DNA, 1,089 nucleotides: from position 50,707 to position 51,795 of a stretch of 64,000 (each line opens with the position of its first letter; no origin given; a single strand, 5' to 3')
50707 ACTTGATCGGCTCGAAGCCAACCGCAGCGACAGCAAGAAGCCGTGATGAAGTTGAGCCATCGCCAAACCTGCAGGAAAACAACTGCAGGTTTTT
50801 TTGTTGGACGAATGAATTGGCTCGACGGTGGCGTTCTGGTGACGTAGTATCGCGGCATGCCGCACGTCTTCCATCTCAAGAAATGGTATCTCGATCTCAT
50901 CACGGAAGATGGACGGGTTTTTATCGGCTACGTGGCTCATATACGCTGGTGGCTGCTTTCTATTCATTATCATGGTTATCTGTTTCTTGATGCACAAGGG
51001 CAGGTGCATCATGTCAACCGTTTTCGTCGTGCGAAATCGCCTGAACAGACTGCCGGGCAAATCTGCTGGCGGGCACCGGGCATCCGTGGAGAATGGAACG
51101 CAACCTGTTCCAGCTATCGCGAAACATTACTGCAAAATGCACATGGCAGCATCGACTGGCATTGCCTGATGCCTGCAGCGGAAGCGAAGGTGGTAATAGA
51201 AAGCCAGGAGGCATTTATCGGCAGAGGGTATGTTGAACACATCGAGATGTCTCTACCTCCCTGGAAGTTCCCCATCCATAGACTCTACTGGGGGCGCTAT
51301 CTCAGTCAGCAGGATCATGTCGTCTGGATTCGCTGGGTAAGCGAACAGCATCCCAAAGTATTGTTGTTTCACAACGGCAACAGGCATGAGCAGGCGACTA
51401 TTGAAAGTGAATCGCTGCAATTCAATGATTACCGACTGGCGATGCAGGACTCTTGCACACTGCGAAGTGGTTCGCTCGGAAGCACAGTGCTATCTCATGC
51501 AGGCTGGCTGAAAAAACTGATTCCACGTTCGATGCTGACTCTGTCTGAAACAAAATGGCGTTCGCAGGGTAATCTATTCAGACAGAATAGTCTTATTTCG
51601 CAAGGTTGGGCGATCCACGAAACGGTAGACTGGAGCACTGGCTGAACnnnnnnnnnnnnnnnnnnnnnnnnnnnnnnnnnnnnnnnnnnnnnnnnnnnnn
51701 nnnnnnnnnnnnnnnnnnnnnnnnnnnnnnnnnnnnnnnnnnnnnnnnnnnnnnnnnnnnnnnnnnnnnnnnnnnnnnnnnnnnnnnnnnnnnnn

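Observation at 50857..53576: CrtC-like protein coupled to a triple-fusion membrane enzyme (ICMT-like + PAP2-like + Lgt-like)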

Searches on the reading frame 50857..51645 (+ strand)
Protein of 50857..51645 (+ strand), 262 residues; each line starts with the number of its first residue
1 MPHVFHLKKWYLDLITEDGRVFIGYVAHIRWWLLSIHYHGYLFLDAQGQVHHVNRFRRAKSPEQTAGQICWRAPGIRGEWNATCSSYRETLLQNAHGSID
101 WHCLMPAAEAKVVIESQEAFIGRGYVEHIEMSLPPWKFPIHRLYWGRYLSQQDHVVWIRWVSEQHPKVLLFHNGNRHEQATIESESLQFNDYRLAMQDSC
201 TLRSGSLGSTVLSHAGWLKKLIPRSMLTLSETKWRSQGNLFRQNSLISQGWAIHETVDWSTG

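Call 3: search_protein_families(library=pfam, proteins=[window:50857-51645:+], max_evalue=1)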
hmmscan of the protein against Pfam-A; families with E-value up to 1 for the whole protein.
window:50857-51645:+ (262 aa): 1 family
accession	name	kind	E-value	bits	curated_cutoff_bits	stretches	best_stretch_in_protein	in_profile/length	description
PF06079.17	Apyrase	-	0.033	14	27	1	144-261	62-180/291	Apyrase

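Call 4: search_protein_families(library=ncbifam, proteins=[window:50857-51645:+], max_evalue=1)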
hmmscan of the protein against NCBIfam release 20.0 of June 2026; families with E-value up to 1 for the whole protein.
window:50857-51645:+ (262 aa): 0 families

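Call 7: find_homologous_proteins(query=window:50857-51645:+)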
Query window:50857-51645:+ (262 aa): 98 proteins with E <= 0.001 among 309 candidates.
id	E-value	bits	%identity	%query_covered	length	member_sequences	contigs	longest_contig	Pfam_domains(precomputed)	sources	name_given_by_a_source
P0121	2.1e-181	619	100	100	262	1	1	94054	-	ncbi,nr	ncbi:MAG: hypothetical protein JNJ77_19010 [Planctomycetia bacterium]|nr:hypothetical protein [Planc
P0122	1.8e-96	341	55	99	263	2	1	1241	-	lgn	-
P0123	4.9e-95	336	54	100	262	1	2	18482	-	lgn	-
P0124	2.4e-93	330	54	99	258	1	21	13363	-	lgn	-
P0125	1.7e-92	328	53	99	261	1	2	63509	-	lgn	-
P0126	2.7e-90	320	51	100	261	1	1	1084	-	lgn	-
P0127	9.9e-88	312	51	99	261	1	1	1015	-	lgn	-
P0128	8.8e-84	299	49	99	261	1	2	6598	-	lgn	-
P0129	1.1e-81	292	50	97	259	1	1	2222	-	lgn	-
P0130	4.0e-69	251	46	99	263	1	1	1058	-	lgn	-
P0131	1.4e-68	249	44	97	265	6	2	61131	-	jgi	jgi:hypothetical protein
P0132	9.6e-68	246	44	99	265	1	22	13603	-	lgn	-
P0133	1.4e-63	233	43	99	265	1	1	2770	-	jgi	jgi:hypothetical protein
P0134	6.7e-57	211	40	97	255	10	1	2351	-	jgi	-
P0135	6.0e-54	201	40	97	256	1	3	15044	-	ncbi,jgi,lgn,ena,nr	ncbi:MAG TPA: hypothetical protein VMU05_04270 [Dongiaceae bacterium]|nr:hypothetical protein [Dongi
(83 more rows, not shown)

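Call 22: predict_structure(alignment_id=A2)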
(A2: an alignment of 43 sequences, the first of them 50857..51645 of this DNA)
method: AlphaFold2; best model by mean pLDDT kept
length: 262 residues; sequences in the alignment: 43
mean_pLDDT: 95.0   pTM: 0.92
mean pLDDT of the five models: 95.0, 94.6, 94.2, 94.0, 93.5
residues with pLDDT >= 90: 229; 70-90: 29; 50-70: 4; < 50: 0
segments of 3 or more residues with pLDDT < 50: none
pLDDT, mean of each block of 10 residues (from residue 1): 88 98 97 94 97 93 97 96 98 96 98 93 98 93 98 98 97 98 98 98 91 83 88 98 98 96 61
secondary structure, 60 per line:
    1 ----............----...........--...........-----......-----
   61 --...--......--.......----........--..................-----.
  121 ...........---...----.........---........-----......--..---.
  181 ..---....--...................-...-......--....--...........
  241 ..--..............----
elements in order: E5-16 E21-31 E34-44 E50-55 E63-65 E68-73 E76-82 E87-94 E97-114 E120-131 E142-150 E154-161 E167-172 E180-182 E186-189 E192-206 H207-210 H216-221 H224-227 E230-242 E245-258

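Call 24: search_solved_structures(query=A2, max_evalue=10)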
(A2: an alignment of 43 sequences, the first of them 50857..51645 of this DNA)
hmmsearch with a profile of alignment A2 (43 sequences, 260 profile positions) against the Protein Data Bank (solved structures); distinct sequences matched with E-value up to 10: 0.

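Call 26: fold_search(model_id=the predicted structure, library=pdb)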
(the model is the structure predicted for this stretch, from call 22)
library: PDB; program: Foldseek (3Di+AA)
matches with E <= 10: 967; with E <= 0.001: 26
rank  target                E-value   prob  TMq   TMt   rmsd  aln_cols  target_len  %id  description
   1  7e22                  7.7e-09  1.00  0.58  0.44   9.8       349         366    9  Crystal structure of two pericyclases catalyzing [4+2] cycloaddition (released 2022-02-09)
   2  7dmn                  8.9e-09  1.00  0.60  0.45   9.2       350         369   11  Crystal structure of two pericyclases catalyzing [4+2] cycloaddition (released 2021-10-06)
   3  7e5t_A                8.9e-09  1.00  0.59  0.43   9.8       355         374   10  Crystal structure of Fsa2 (released 2021-06-30)
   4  7e5t_E                1.0e-08  1.00  0.62  0.46   6.5       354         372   11  Crystal structure of Fsa2 (released 2021-06-30)
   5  7e5t_C                1.1e-08  1.00  0.62  0.46   7.3       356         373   10  Crystal structure of Fsa2 (released 2021-06-30)
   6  7e5t_B                2.1e-08  1.00  0.60  0.44   9.5       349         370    8  Crystal structure of Fsa2 (released 2021-06-30)
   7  2ich_B                2.4e-08  1.00  0.47  0.40   9.5       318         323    9  CRYSTAL STRUCTURE OF A PUTATIVE ATTH (NE1406) FROM NITROSOMONAS EUROPAEA AT 2.00 A RESOLUTION (released 2006-10-03)
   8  2ich_A                2.9e-08  1.00  0.48  0.41   9.4       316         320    9  CRYSTAL STRUCTURE OF A PUTATIVE ATTH (NE1406) FROM NITROSOMONAS EUROPAEA AT 2.00 A RESOLUTION (released 2006-10-03)
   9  7e5t_D                4.6e-08  1.00  0.60  0.45   9.3       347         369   11  Crystal structure of Fsa2 (released 2021-06-30)
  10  7a0t_B                7.5e-08  1.00  0.53  0.44   7.7       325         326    8  Crystal structure of kievitone hydratase from Nectria haematococca (P21 SG) (released 2021-08-18)
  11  7e5u_C                1.2e-07  1.00  0.53  0.39  10.0       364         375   11  Crystal structure of Phm7 (released 2021-06-30)
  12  7a0q_A                1.3e-07  1.00  0.57  0.48   6.8       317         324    9  Crystal structure of kievitone hydratase from Nectria haematococca (C2 SG) (released 2021-08-18)
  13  6kbc                  1.3e-07  1.00  0.54  0.40   9.9       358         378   10  Crystal structure of CghA with Sch210972 (released 2020-06-24)
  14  7a0t_A                1.9e-07  1.00  0.55  0.46   7.4       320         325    9  Crystal structure of kievitone hydratase from Nectria haematococca (P21 SG) (released 2021-08-18)
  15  7dmo_C                2.2e-07  1.00  0.48  0.35  11.5       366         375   10  Crystal structures of two pericyclases catalyzing [4+2] cycloadditions (released 2021-10-06)
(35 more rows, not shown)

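Call 34: search_protein_families(library=pfam, alignment_id=A2, max_evalue=1)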
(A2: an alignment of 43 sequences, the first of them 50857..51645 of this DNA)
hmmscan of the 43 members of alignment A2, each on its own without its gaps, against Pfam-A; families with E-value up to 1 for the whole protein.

A. member 1, window:50857-51645:+ (262 aa): 1 family
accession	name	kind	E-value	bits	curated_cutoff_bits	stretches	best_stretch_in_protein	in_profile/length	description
PF06079.17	Apyrase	-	0.033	14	27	1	144-261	62-180/291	Apyrase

B. families by the number of members that match (of 43 scanned): 5 families
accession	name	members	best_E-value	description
PF06079.17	Apyrase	2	0.033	Apyrase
PF06181.16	Urate_ox_N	1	0.019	Urate oxidase N-terminal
PF11758.13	Bacteriocin_IIi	1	0.058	Aureocin-like type II bacteriocin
PF25816.1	RamC_N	1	0.065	RamC, N-terminal domain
PF07980.17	SusD_RagB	1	0.18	SusD family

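Call 51: search_protein_representatives(alignment_id=A2)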
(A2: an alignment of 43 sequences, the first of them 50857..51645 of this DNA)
Query: 43 sequences, 260 profile positions. Proteins with E-value up to 0.001 (for the whole library): 1358; up to 1e-10: 1086; up to 1e-30: 741. The best 150 are listed.
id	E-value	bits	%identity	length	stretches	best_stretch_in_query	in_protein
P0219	2.1e-93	328.9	-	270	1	3-259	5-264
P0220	2.3e-91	322.3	-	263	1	1-259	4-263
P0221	2.3e-90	318.9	-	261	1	1-259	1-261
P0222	8.4e-89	313.8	-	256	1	4-259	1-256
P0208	7.1e-88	310.8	-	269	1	3-259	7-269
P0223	3.6e-87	308.5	-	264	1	4-259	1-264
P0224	1.8e-86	306.2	-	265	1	3-259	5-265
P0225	3.7e-86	305.2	-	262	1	1-258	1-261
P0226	4.6e-86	304.8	-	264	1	3-259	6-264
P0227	2.1e-85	302.7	-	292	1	3-259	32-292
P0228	3.0e-85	302.2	-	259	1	1-259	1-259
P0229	4.9e-85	301.5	-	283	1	3-258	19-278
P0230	5.0e-85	301.5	-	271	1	3-259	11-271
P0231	9.9e-85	300.5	-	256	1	7-259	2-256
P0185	1.0e-84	300.4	-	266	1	2-259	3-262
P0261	8.9e-81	287.5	-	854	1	4-259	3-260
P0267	7.8e-80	284.4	-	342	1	3-258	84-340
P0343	2.0e-72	260.2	-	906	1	3-259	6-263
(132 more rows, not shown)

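Call 52: search_protein_families(library=pfam, proteins=[P0261, P0343, P0267], max_evalue=0.01)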
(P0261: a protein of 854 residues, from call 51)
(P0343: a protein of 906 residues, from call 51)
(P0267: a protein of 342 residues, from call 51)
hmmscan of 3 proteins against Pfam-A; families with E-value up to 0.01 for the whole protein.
P0261 (854 aa): 2 families
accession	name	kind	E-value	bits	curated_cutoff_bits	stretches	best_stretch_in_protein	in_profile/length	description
PF01790.23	LGT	-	6.9e-20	71.8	24.9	1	647-807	85-238/240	Prolipoprotein diacylglyceryl transferase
PF04191.18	PEMT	-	3.2e-07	31.2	25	1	310-395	5-91/105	Phospholipid methyltransferase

P0343 (906 aa): 4 families
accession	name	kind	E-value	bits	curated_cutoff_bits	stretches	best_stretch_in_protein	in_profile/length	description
PF01790.23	LGT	-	7.7e-17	61.8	24.9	1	696-857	86-238/240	Prolipoprotein diacylglyceryl transferase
PF14378.12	PAP2_3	-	2.7e-09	37.6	27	1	473-608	33-188/190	PAP2 superfamily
PF04191.18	PEMT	-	6.9e-09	36.5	25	1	306-405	4-103/105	Phospholipid methyltransferase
PF01569.27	PAP2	-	2.6e-05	24.4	27.2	1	546-604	48-114/130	PAP2 superfamily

P0267 (342 aa): 0 families
